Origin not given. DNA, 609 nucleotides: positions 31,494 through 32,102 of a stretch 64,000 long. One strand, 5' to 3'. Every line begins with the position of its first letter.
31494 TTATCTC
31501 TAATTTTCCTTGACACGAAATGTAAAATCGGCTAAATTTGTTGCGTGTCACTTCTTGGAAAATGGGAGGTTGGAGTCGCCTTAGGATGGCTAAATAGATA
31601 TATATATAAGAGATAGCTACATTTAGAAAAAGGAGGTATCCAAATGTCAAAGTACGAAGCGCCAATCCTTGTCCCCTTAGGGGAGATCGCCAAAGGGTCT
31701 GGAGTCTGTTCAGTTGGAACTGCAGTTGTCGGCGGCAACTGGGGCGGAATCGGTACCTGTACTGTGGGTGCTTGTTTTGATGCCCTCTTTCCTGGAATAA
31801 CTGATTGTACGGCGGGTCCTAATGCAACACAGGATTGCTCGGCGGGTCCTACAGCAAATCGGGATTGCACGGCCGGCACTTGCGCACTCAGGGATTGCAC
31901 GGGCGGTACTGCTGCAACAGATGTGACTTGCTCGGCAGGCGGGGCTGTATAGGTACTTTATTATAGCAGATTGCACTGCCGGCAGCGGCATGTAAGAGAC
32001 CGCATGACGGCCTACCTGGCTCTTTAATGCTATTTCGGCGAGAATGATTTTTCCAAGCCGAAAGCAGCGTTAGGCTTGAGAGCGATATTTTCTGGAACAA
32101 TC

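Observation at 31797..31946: Precursor ORF built from in-frame 30-nt tandem repeats encoding D-C-(T/S)-A-G decapeptides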

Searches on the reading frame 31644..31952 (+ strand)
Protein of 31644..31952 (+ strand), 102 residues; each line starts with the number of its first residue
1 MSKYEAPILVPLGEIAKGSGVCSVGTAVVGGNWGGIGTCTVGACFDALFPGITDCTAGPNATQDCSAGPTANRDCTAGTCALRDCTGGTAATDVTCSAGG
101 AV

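Call 4: search_protein_families(library=ncbifam, proteins=[window:31644-31952:+], max_evalue=0.01)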
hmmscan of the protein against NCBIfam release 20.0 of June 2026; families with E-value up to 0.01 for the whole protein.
window:31644-31952:+ (102 aa): 0 families

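Call 5: search_protein_families(library=pfam, proteins=[window:31644-31952:+], max_evalue=0.01)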
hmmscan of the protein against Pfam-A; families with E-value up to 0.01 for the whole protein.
window:31644-31952:+ (102 aa): 0 families

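Call 7: find_homologous_proteins(query=window:31644-31949:+, max_evalue=0.01)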
Query window:31644-31949:+ (102 aa): 42 proteins with E <= 0.01 among 48 candidates.
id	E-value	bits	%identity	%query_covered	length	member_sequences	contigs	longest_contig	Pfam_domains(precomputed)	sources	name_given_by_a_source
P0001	3.3e-56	206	96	99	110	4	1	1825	-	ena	-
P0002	3.3e-45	171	85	96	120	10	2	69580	-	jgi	jgi:hypothetical protein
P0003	5.9e-40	154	78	81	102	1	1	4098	-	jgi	jgi:hypothetical protein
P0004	3.9e-35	139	73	98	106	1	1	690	-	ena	-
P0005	6.2e-35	138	72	80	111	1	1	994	-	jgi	jgi:hypothetical protein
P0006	1.1e-34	137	74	98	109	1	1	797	-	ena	-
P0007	4.4e-33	132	71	80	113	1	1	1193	-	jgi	jgi:hypothetical protein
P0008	8.7e-33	131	71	98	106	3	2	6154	-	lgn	-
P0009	2.2e-32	130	74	87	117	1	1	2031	-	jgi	jgi:hypothetical protein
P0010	4.9e-31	125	67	98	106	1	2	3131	-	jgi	-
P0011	1.7e-30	124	73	88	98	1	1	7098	-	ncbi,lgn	-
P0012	2.6e-30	123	71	98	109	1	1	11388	-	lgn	-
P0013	4.7e-30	122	70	80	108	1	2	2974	-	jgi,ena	-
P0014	4.9e-30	122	67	100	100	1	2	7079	-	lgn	-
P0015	8.0e-30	121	67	98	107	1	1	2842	-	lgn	-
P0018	6.1e-23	99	65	96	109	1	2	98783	-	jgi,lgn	jgi:hypothetical protein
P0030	7.4e-16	77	50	100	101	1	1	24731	-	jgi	jgi:hypothetical protein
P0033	5.0e-14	71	56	99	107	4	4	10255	-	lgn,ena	-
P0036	6.9e-12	64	46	95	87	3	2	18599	-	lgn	-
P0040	7.0e-7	48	42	97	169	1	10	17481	-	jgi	jgi:hypothetical protein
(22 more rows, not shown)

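Call 12: find_encoding_contigs(protein=P0018, flank=10000, max_places=2)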
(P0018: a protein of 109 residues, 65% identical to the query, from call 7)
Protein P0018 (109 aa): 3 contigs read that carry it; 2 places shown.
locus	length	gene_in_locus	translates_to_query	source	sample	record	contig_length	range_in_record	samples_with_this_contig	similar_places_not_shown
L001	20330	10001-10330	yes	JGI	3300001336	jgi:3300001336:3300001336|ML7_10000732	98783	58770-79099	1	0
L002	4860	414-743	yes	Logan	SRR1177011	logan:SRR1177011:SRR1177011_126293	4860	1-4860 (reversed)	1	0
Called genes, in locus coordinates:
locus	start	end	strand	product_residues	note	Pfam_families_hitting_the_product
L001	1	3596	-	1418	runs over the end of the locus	PF18582:HZS_alpha, PF03781:FGE-sulfatase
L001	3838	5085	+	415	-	PF16257:UxaE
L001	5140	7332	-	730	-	PF00521:DNA_topoisoIV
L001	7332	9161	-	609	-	PF02518:HATPase_c, PF00204:DNA_gyraseB, PF01751:Toprim, PF00986:DNA_gyraseB_C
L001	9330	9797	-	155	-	PF21247:Fic-like_C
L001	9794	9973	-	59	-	-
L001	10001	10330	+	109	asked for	-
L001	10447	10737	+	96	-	PF05402:PqqD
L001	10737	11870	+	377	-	PF04055:Radical_SAM, PF13186:SPASM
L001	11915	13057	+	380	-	PF04055:Radical_SAM, PF13353:Fer4_12 (weak)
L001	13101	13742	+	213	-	-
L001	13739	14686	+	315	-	PF27840:ScmC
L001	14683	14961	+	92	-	-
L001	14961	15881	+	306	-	PF00005:ABC_tran, PF13304:AAA_21 (faint)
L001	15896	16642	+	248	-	PF14907:NTP_transf_5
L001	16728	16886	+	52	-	PF11752:DUF3309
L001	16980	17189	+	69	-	PF11381:DUF3185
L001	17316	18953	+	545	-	PF05524:PEP-utilisers_N, PF00391:PEP-utilizers, PF02896:PEP-utilizers_C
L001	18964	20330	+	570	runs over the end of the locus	PF00343:Phosphorylase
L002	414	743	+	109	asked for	-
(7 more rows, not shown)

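Call 13: find_encoding_contigs(protein=P0040, flank=10000, max_places=2)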
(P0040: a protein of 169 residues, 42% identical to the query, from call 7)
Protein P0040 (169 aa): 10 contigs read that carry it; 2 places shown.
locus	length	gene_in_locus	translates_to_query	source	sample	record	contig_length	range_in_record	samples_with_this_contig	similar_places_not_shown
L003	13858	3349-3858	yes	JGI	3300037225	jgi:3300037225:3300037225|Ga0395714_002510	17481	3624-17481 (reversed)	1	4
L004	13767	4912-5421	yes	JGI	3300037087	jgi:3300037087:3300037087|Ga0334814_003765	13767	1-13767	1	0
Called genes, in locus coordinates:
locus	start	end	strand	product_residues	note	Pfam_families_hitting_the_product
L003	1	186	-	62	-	?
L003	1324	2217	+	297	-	-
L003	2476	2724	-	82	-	-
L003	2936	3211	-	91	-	-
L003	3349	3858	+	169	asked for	-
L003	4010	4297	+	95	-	PF05402:PqqD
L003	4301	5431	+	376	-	PF04055:Radical_SAM, PF13186:SPASM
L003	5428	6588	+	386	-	PF04055:Radical_SAM, PF13353:Fer4_12 (weak)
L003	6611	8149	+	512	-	PF27840:ScmC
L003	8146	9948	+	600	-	PF00664:ABC_membrane, PF00005:ABC_tran, PF13304:AAA_21 (faint)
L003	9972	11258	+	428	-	PF14907:NTP_transf_5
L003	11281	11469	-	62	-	-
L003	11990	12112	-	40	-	-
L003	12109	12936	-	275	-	-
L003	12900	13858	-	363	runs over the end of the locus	PF09952:AbiEi_2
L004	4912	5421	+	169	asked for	-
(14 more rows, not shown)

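Call 14: find_encoding_contigs(protein=P0036, flank=10000, max_places=2)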
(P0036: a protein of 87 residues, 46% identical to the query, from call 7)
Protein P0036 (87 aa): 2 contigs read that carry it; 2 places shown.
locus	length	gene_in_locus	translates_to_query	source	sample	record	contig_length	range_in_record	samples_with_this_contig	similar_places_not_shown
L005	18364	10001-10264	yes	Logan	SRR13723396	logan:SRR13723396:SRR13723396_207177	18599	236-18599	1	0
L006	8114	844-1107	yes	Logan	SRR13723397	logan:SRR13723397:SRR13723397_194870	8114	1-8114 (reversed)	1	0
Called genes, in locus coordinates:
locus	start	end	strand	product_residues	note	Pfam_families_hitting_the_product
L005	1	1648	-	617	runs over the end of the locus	PF13522:GATase_6, PF13537:GATase_7, PF00733:Asn_synthase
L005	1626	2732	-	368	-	PF02350:Epimerase_2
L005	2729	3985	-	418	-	PF03446:NAD_binding_2 (weak), PF03721:UDPG_MGDP_dh_N, PF00984:UDPG_MGDP_dh, PF03720:UDPG_MGDP_dh_C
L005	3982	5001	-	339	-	PF04007:DUF354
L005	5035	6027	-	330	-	PF00953:Glycos_transf_4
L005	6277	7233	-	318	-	-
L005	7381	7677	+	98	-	PF05402:PqqD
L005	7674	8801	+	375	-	PF04055:Radical_SAM, PF13353:Fer4_12 (weak), PF13186:SPASM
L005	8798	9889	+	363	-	PF13353:Fer4_12 (weak), PF04055:Radical_SAM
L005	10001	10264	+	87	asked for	-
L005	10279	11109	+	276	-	PF27840:ScmC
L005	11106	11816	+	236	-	-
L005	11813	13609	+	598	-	PF00005:ABC_tran, PF02463:SMC_N (faint), PF13304:AAA_21 (faint)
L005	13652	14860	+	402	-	PF14907:NTP_transf_5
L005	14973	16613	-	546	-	-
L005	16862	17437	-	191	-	PF02805:Ada_Zn_binding (weak)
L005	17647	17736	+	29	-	-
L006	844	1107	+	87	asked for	-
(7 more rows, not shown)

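Call 15: find_encoding_contigs(protein=P0030, flank=10000, max_places=2)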
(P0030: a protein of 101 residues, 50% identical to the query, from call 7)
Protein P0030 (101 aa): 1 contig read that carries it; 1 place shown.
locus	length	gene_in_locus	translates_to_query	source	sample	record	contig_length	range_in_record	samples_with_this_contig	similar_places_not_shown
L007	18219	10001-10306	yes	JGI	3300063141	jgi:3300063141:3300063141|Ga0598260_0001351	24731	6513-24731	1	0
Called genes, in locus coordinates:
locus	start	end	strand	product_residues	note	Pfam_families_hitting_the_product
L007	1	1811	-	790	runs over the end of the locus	PF09364:XFP_N, PF03894:XFP, PF09363:XFP_C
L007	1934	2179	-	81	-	PF04226:Transgly_assoc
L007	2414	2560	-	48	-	-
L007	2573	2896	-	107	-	-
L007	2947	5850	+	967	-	PF00989:PAS, PF13426:PAS_9, PF13426:PAS_9, PF00989:PAS, PF13426:PAS_9, PF00989:PAS, PF08448:PAS_4, PF13426:PAS_9, +7 more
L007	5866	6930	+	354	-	PF00072:Response_reg, PF13487:HD_5, PF01966:HD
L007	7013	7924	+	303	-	PF00989:PAS, PF13188:PAS_8, PF13426:PAS_9, PF00990:GGDEF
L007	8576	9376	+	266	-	PF04972:BON, PF21937:Yop-YscD_ppl_2nd (faint), PF04972:BON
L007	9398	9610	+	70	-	-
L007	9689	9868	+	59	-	-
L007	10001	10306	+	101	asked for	-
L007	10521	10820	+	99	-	PF05402:PqqD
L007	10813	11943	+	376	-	PF04055:Radical_SAM, PF13186:SPASM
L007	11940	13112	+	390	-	PF04055:Radical_SAM, PF13353:Fer4_12 (weak)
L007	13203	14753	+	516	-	PF27840:ScmC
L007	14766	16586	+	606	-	PF00005:ABC_tran, PF13304:AAA_21 (faint)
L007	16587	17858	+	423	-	PF08241:Methyltransf_11, PF13649:Methyltransf_25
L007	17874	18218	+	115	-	?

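Call 31: find_encoding_contigs(protein=P0002, flank=10000, max_places=2)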
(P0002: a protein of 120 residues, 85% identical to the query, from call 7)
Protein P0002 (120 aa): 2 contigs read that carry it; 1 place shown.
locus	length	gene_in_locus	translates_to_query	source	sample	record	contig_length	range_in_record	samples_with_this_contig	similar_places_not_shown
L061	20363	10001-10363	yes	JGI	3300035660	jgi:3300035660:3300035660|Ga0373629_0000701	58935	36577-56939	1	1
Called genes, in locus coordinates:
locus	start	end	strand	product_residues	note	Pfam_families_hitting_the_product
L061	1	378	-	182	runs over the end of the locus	PF00132:Hexapep, PF14602:Hexapep_2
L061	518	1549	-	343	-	PF01073:3Beta_HSD, PF01370:Epimerase, PF04321:RmlD_sub_bind (weak), PF16363:GDP_Man_Dehyd, PF07993:NAD_binding_4 (weak)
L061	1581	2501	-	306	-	-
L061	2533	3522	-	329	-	-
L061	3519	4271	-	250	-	PF02348:CTP_transf_3, PF12804:NTP_transf_3 (weak)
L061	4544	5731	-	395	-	PF01041:DegT_DnrJ_EryC1, PF00155:Aminotran_1_2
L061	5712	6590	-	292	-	PF01073:3Beta_HSD, PF01370:Epimerase, PF02719:Polysacc_synt_2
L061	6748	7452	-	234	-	PF01370:Epimerase, PF04321:RmlD_sub_bind (weak), PF16363:GDP_Man_Dehyd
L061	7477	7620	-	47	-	-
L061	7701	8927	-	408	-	PF02706:Wzz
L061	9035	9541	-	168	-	-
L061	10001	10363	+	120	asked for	-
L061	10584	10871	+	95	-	PF05402:PqqD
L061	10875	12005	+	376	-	PF04055:Radical_SAM, PF13186:SPASM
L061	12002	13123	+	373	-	PF13353:Fer4_12 (weak), PF04055:Radical_SAM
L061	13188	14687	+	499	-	PF27840:ScmC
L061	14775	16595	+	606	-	PF00664:ABC_membrane (weak), PF00005:ABC_tran, PF13304:AAA_21 (faint)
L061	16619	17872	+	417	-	PF14907:NTP_transf_5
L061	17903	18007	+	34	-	-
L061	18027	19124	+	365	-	PF02706:Wzz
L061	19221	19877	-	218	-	PF13505:OMP_b-brl, PF13568:OMP_b-brl_2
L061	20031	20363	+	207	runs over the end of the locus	PF13505:OMP_b-brl, PF13568:OMP_b-brl_2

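Call 32: find_encoding_contigs(protein=P0001, flank=3000, max_places=2)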
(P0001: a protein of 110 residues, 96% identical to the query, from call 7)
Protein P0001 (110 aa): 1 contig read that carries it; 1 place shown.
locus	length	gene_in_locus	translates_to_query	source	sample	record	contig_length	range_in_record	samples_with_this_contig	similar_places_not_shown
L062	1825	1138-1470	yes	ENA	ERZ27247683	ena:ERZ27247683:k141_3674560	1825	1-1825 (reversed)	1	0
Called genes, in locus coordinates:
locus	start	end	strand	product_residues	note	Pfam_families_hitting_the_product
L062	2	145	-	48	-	?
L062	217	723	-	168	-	-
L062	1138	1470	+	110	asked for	-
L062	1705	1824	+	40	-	?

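Call 50: list_cluster_members(proteins=[P0011, P0033, P0018, window:31644-31949:+])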
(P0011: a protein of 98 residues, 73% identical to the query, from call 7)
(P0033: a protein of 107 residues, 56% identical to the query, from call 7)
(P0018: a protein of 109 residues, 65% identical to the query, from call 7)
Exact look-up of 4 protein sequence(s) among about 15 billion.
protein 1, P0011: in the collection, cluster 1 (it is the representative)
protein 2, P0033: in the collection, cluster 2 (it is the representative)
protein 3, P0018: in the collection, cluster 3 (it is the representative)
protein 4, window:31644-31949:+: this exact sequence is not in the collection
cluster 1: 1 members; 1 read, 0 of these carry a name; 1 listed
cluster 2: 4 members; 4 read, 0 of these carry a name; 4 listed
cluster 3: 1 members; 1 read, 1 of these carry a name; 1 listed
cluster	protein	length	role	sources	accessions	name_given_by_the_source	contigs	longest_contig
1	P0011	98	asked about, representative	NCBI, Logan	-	-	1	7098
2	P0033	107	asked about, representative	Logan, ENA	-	-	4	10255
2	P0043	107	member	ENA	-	-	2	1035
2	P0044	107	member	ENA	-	-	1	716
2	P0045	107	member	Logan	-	-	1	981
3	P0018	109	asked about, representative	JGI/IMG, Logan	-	hypothetical protein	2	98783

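Call 55: search_protein_representatives(alignment_id=A1)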
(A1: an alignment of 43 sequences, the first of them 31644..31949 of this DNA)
Query: 43 sequences, 101 profile positions. Proteins with E-value up to 0.001 (for the whole library): 448; up to 1e-10: 51; up to 1e-30: 1. The best 150 are listed.
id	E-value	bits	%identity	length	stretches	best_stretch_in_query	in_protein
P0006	3.2e-33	130.0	-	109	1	1-99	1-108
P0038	2.3e-29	117.6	-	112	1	1-99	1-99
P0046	3.8e-28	113.7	-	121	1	1-100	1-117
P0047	4.8e-28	113.4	-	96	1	1-90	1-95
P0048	2.8e-25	104.5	-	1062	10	40-99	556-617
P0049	3.6e-25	104.2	-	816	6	49-99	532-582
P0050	3.1e-23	98.0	-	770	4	48-99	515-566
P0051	4.9e-20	87.7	-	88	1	6-100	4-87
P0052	1.1e-19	86.6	-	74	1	6-79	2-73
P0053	1.6e-19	86.0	-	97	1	9-99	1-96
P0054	1.1e-18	83.4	-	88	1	5-100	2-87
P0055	7.5e-18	80.7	-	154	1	1-98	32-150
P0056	1.3e-16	76.7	-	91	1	8-99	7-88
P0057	4.9e-16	74.8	-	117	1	1-99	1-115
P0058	1.0e-14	70.6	-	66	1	1-59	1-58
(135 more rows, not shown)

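Call 75: predict_structure(alignment_id=A1)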
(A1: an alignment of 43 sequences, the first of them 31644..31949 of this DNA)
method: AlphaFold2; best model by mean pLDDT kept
length: 102 residues; sequences in the alignment: 43
mean_pLDDT: 41.4   pTM: 0.20
mean pLDDT of the five models: 41.4, 39.0, 38.9, 38.2, 35.8
residues with pLDDT >= 90: 0; 70-90: 0; 50-70: 7; < 50: 95
segments of 3 or more residues with pLDDT < 50: 1-4, 12-102
pLDDT, mean of each block of 10 residues (from residue 1): 52 41 37 37 41 39 40 42 45 41 32
secondary structure, 60 per line:
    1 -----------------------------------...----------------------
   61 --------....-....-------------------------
elements in order: H69-72 H74-77

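Call 77: search_protein_families(library=ncbifam, proteins=[window:31644-31949:+, P0040, P0036, P0018, P0055, P0047], max_evalue=10)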
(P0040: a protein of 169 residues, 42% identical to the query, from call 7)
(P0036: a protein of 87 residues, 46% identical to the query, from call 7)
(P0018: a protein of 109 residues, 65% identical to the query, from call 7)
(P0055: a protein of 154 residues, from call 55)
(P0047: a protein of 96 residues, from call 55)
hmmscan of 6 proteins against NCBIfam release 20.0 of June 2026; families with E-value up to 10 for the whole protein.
window:31644-31949:+ (102 aa): 1 family
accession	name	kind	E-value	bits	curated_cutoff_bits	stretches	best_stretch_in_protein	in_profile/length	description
NF033772.1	pheromone_VP1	equivalog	0.19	12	85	1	18-39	22-43/65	peptide pheromone VP1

P0040 (169 aa): 0 families

P0036 (87 aa): 1 family
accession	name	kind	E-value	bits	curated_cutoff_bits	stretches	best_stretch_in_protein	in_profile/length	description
TIGR04252.1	SCM_precur_ScmA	equivalog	0.02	15.1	35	2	26-47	27-47/49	SynChlorMet cassette protein ScmA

P0018 (109 aa): 0 families

P0055 (154 aa): 0 families

P0047 (96 aa): 1 family
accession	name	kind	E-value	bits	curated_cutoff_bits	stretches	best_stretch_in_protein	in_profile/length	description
TIGR04252.1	SCM_precur_ScmA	equivalog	4.3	7.7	35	1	67-93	17-45/49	SynChlorMet cassette protein ScmA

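Call 78: search_protein_families(library=pfam, proteins=[window:31644-31949:+, P0040, P0036, P0018, P0055, P0047], max_evalue=10)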
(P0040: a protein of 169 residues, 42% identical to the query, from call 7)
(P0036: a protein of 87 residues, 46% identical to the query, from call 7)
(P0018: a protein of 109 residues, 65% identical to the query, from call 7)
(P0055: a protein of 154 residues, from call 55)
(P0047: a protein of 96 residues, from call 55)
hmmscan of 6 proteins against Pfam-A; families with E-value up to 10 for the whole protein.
window:31644-31949:+ (102 aa): 1 family
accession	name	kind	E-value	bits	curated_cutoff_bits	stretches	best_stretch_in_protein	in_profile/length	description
PF21671.2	CPL1-like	-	9.3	6.9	27.4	0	55-89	16-50/60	Protein CPL1-like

P0040 (169 aa): 0 families

P0036 (87 aa): 0 families

P0018 (109 aa): 0 families

P0055 (154 aa): 0 families

P0047 (96 aa): 0 families

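Call 81: search_protein_families(library=ncbifam, alignment_id=A5, max_evalue=1)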
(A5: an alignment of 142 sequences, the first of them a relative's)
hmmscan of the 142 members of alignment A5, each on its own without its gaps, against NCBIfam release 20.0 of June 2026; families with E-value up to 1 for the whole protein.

A. member 1, P0046 (121 aa): 0 families

B. families by the number of members that match (of 142 scanned): 12 families
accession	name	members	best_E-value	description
TIGR04252.1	SCM_precur_ScmA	41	6.1e-08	SynChlorMet cassette protein ScmA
NF033521.1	lasso_leader_L3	15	0.011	lasso RiPP family leader peptide-containing protein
NF045735.1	PaDhStyDPseudo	1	0.038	phenylacetaldehyde dehydrogenase StyD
NF006600.0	PRK09140.1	1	0.051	2-dehydro-3-deoxy-6-phosphogalactonate aldolase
TIGR01281.1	DPOR_bchL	1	0.065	ferredoxin:protochlorophyllide reductase (ATP-dependent) iron-sulfur ATP-binding protein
TIGR04161.1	VPEID-CTERM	1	0.098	VPEID-CTERM sorting domain-containing protein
NF033525.2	lasso_albusnod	1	0.14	albusnodin family lasso peptide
NF047599.1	SerpalmtaseBetaP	1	0.17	serine palmitoyltransferase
NF033528.1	lasso_cyano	1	0.22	lasso peptide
NF047587.1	lipo_LIC11073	1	0.48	LIC11073 family putative lipoprotein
NF010295.2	PRK13735.1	1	0.62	conjugal transfer mating-pair stabilization protein TraG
NF011520.0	PRK14959.1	1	0.9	DNA polymerase III subunits gamma and tau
